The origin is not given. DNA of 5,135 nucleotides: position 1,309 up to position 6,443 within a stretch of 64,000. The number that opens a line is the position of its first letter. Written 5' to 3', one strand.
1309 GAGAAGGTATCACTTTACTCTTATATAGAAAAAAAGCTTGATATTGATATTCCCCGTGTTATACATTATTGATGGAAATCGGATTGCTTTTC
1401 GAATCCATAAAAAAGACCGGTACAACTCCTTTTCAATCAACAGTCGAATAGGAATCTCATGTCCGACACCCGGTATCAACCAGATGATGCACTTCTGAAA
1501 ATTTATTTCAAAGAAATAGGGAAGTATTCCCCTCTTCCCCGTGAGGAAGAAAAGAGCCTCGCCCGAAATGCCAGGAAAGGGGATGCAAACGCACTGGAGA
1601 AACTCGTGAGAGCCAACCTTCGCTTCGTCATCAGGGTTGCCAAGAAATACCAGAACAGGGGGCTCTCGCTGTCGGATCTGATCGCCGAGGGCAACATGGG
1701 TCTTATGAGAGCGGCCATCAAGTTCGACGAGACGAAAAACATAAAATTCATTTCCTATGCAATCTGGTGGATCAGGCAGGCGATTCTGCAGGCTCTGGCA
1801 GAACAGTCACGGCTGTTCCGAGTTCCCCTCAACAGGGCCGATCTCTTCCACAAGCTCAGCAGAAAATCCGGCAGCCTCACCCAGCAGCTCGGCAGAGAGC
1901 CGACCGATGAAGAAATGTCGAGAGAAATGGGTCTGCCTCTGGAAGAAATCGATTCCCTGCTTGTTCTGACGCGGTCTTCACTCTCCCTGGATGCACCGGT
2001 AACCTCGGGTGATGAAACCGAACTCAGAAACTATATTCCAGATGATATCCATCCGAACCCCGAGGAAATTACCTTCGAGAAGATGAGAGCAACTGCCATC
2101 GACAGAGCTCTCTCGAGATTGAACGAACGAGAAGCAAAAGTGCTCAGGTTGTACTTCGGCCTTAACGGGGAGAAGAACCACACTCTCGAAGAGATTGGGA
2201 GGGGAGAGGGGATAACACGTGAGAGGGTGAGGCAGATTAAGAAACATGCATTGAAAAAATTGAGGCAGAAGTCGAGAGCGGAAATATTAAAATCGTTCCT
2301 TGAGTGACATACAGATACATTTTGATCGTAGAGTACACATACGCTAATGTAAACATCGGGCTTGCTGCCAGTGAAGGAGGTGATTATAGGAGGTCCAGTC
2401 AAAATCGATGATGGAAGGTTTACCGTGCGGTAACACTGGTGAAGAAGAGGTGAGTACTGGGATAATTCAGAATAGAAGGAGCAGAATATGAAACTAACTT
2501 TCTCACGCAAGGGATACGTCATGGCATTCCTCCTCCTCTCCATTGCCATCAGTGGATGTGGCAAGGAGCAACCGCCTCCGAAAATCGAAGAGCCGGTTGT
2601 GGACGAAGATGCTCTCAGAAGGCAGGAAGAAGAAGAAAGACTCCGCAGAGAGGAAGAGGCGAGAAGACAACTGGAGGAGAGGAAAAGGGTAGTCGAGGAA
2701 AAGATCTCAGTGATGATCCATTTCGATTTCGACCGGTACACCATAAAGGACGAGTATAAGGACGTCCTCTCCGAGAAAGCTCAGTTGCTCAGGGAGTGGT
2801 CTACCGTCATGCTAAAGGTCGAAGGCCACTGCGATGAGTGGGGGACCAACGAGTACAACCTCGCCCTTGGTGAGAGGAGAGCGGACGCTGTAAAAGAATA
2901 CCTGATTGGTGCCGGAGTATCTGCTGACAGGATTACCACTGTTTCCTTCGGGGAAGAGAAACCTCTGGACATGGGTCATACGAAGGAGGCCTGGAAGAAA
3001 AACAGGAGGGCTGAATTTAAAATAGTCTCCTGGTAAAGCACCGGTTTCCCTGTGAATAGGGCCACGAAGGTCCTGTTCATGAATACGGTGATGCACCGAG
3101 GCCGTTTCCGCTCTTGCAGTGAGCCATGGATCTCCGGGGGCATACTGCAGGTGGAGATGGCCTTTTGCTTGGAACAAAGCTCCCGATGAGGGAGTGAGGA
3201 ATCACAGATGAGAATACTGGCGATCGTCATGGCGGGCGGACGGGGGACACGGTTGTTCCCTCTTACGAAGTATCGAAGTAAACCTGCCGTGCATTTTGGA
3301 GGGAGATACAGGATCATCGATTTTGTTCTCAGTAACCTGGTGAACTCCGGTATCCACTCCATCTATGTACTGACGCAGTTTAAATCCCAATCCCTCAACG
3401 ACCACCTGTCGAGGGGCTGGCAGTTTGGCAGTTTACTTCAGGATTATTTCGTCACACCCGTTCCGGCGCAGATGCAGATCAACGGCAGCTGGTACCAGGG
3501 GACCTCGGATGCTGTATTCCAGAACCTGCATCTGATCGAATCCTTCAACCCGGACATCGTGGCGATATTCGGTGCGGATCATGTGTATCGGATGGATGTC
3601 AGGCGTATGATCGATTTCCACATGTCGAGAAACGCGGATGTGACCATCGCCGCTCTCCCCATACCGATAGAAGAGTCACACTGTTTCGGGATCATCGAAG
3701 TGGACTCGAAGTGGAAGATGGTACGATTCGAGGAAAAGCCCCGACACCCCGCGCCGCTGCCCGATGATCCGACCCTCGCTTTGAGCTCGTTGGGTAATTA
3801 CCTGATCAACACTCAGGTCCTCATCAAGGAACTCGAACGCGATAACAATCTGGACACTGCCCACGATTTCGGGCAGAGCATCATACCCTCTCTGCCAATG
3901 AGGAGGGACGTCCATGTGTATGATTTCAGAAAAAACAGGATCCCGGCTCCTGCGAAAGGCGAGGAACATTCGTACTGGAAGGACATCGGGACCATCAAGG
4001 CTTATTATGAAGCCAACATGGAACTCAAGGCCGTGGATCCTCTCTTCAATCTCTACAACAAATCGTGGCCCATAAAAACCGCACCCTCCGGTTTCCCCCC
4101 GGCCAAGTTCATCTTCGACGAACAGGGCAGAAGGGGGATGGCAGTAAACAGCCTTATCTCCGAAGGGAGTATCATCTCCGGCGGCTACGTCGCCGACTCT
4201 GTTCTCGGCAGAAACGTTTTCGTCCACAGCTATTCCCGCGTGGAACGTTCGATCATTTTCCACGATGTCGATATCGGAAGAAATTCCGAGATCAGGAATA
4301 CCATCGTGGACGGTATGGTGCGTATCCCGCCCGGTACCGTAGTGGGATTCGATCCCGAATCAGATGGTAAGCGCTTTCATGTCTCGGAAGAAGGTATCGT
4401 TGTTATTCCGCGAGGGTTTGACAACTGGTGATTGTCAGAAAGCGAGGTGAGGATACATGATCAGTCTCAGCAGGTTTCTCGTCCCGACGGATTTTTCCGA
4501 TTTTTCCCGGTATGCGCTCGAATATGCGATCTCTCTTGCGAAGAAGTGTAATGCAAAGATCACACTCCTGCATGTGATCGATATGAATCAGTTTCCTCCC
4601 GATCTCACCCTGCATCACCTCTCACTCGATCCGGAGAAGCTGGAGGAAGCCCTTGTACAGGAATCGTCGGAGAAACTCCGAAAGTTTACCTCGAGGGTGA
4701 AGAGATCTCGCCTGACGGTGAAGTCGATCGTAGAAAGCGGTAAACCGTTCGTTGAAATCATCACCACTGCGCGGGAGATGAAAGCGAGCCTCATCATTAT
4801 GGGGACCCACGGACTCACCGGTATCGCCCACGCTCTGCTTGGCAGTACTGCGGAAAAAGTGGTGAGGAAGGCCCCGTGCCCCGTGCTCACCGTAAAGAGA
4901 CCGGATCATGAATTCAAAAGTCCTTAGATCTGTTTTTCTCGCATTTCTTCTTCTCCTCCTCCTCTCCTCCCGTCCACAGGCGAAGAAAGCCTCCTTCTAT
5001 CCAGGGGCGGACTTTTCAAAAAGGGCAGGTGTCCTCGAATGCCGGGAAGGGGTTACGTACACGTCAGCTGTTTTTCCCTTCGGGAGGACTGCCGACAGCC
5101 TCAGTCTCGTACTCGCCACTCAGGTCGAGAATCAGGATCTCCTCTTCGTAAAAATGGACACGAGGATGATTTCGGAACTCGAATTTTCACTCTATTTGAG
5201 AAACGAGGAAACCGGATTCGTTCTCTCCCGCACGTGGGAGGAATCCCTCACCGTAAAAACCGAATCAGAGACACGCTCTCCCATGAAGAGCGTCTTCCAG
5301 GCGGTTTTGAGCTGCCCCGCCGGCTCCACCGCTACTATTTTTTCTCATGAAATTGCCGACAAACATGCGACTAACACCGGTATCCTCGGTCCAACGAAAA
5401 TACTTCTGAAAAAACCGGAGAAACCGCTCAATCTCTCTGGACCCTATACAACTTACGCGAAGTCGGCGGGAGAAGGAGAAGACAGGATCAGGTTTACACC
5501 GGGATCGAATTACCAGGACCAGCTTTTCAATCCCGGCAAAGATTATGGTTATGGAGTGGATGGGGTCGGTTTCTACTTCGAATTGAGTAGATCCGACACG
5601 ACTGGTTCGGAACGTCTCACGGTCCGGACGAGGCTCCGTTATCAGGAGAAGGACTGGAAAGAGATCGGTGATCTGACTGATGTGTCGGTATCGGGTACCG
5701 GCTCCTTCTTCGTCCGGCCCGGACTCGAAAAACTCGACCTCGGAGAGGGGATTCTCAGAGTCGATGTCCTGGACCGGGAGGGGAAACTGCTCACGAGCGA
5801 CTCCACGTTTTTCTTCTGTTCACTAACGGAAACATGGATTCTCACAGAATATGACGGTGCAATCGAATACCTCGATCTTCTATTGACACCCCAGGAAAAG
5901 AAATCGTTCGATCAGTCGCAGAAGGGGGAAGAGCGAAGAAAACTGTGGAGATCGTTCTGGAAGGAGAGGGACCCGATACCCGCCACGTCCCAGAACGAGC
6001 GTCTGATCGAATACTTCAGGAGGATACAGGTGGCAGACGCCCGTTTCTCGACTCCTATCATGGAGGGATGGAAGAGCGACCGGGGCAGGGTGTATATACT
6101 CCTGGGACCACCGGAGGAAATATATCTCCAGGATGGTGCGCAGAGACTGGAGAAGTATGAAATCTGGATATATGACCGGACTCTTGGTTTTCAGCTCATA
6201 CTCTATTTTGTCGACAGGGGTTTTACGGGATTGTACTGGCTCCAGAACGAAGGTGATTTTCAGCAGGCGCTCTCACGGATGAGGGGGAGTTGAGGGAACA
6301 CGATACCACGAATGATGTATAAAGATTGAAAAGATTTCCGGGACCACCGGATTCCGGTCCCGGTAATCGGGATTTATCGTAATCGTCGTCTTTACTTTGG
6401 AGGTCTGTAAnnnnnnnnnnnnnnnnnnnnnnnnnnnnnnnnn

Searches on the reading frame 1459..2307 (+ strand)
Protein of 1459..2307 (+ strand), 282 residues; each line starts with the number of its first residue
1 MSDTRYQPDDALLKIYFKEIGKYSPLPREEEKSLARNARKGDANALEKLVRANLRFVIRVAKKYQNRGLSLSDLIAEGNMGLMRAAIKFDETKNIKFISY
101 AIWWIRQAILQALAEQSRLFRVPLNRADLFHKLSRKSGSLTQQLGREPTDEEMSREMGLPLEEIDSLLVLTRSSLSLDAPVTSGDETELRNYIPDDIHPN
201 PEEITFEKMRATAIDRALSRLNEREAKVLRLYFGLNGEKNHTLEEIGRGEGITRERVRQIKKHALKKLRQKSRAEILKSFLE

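Call 86: search_protein_families(library=pfam, proteins=[window:1459-2307:+], max_evalue=0.00001)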
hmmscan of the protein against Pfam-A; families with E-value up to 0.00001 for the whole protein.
window:1459-2307:+ (282 aa): 4 families
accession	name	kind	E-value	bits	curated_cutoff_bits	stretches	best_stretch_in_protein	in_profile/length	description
PF04542.20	Sigma70_r2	-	2.6e-18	66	24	1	49-118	1-70/71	Sigma-70 region 2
PF04545.22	Sigma70_r4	-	1.1e-17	63.7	24.1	1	217-270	1-50/50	Sigma-70, region 4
PF04539.22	Sigma70_r3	-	1.9e-16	60.4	25.3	1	132-203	5-76/78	Sigma-70 region 3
PF00140.25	Sigma70_r1_2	-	4.2e-09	36.7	22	1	13-42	3-32/34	Sigma-70 factor, region 1.2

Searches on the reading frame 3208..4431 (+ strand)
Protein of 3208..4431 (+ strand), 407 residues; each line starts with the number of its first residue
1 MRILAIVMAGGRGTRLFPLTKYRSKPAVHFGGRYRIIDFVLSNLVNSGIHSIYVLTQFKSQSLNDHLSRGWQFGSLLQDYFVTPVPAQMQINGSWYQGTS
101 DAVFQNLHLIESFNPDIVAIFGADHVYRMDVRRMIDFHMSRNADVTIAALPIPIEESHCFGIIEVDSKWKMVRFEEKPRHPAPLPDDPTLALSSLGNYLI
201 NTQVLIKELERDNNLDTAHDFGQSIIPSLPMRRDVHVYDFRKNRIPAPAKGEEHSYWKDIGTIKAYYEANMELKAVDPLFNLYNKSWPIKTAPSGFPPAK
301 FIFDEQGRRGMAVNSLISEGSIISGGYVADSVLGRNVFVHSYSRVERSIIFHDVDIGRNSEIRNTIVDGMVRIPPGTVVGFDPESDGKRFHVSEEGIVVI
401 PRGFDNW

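Call 86: search_protein_families(library=pfam, proteins=[window:3208-4431:+], max_evalue=0.00001)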
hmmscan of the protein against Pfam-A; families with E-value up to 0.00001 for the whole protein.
window:3208-4431:+ (407 aa): 4 families
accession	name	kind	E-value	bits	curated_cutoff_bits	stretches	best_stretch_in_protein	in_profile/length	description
PF00483.29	NTP_transferase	-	2e-56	191.7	21.2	1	5-274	2-243/245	Nucleotidyl transferase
PF24894.1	Hexapep_GlmU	-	4.9e-40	136.3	23.3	1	297-400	1-104/104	GlmU-like, C-terminal hexapeptide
PF25084.1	LbH_EIF2B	-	8.9e-08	32.5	54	1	314-379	21-87/105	EIF2B subunit epsilon LbH domain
PF25247.1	LbH_GLGC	-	1.4e-07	31.9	27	0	314-351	15-52/135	GLGC left-handed parallel beta-helix domain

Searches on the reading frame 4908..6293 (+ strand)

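Call 86: search_protein_families(library=pfam, proteins=[window:4908-6293:+], max_evalue=0.00001)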
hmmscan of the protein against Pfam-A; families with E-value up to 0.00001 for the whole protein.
window:4908-6293:+ (461 aa): 1 family
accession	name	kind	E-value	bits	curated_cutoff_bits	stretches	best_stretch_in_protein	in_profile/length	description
PF20094.4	GWxTD_dom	-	4.8e-14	52.9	26.9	1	320-426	35-130/172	GWxTD domain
